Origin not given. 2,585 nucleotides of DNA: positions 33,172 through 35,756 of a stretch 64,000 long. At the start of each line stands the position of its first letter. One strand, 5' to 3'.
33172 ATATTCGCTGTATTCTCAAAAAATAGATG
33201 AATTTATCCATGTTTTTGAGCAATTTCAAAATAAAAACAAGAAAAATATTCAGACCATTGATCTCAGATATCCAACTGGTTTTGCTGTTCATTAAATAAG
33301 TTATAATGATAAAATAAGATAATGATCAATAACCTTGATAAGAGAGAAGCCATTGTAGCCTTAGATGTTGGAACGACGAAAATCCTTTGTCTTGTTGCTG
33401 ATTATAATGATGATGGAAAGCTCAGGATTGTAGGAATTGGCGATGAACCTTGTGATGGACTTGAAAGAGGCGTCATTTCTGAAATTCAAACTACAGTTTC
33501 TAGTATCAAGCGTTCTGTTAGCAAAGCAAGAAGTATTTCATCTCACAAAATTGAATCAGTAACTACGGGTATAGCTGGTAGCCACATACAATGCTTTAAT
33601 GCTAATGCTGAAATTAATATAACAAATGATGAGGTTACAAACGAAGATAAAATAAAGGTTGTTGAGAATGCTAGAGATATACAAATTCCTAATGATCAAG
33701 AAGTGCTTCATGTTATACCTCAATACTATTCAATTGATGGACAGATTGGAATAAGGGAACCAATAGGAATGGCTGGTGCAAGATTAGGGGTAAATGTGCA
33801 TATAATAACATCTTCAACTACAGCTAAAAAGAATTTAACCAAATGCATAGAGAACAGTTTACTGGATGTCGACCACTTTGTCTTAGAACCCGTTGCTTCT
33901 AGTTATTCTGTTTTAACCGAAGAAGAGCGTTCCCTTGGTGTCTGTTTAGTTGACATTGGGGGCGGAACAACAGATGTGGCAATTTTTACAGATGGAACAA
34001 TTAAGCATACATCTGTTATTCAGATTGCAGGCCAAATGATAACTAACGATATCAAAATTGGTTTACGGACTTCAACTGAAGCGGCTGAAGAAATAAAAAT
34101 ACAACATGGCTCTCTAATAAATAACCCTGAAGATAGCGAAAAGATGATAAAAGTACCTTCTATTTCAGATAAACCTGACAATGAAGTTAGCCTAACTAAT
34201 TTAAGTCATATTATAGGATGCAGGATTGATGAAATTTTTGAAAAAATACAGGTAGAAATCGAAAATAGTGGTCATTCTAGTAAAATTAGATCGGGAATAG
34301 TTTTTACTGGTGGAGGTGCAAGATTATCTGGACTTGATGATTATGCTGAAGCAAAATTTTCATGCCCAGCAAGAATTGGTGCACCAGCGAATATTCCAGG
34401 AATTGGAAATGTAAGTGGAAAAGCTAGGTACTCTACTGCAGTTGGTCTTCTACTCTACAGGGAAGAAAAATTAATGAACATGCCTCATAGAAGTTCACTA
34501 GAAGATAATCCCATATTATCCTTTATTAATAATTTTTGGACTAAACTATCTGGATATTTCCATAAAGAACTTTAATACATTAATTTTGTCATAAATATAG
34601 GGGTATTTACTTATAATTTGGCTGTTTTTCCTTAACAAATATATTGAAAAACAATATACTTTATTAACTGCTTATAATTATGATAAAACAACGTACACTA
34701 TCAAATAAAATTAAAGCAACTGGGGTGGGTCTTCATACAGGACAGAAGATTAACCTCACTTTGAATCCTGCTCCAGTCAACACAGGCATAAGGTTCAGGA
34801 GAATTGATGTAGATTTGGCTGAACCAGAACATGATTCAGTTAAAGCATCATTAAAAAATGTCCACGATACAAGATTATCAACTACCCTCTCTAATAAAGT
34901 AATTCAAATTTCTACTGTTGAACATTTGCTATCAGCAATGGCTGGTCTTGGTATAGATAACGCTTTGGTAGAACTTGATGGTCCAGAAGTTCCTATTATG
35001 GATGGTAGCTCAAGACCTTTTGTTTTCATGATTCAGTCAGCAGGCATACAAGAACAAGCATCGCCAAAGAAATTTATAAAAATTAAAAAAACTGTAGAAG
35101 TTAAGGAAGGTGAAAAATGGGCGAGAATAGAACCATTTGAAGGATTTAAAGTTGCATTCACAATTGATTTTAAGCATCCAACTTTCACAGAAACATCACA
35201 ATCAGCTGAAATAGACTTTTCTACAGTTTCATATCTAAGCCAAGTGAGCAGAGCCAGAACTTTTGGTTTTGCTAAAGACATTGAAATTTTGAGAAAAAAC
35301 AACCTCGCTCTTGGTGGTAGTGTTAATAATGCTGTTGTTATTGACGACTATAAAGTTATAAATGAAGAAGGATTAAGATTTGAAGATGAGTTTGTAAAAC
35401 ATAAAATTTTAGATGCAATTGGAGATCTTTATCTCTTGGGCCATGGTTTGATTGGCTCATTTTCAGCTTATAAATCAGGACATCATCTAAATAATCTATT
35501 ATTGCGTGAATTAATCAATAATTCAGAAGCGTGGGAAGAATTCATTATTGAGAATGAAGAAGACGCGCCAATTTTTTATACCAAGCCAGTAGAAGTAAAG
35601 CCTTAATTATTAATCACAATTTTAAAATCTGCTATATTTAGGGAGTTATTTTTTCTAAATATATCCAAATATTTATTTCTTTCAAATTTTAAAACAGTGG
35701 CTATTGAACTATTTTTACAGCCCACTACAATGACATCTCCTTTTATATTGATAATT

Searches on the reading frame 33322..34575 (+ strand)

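Call 38: search_protein_families(library=pfam, proteins=[window:33322-34575:+], max_evalue=0.0001)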
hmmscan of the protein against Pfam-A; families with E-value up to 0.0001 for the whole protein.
window:33322-34575:+ (417 aa): 5 families
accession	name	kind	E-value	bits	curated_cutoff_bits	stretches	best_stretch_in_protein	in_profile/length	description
PF14450.12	FtsA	-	8.3e-39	133.3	31.8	1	208-375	1-127/127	Cell division protein FtsA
PF02491.25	SHS2_FTSA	-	1e-27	96.7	25.4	1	86-163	1-79/79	SHS2 domain inserted in FTSA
PF06723.19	MreB_Mbl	-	1.8e-14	53.7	27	1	204-354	144-305/327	MreB/Mbl protein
PF11104.14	PilM_2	-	1.1e-08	34.8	27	1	176-262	150-237/340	Type IV pilus assembly protein PilM;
PF06277.17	EutA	-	1.3e-07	31.3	27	1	201-334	139-266/475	Ethanolamine utilisation protein EutA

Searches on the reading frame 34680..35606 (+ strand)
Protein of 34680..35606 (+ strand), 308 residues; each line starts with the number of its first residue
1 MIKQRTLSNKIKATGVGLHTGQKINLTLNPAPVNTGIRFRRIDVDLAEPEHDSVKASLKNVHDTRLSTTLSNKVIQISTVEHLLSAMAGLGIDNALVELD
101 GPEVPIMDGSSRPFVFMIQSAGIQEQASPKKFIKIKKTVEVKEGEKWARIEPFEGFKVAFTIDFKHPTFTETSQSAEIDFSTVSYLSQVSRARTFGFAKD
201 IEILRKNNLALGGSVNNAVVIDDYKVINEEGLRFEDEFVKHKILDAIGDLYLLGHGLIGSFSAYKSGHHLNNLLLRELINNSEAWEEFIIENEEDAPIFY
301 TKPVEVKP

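Call 38: search_protein_families(library=pfam, proteins=[window:34680-35606:+], max_evalue=0.0001)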
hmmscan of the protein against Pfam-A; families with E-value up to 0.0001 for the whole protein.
window:34680-35606:+ (308 aa): 1 family
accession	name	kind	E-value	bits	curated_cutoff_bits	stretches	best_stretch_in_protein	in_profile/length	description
PF03331.19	LpxC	-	5.1e-111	370.9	27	1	4-279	1-267/268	UDP-3-O-acyl N-acetylglycosamine deacetylase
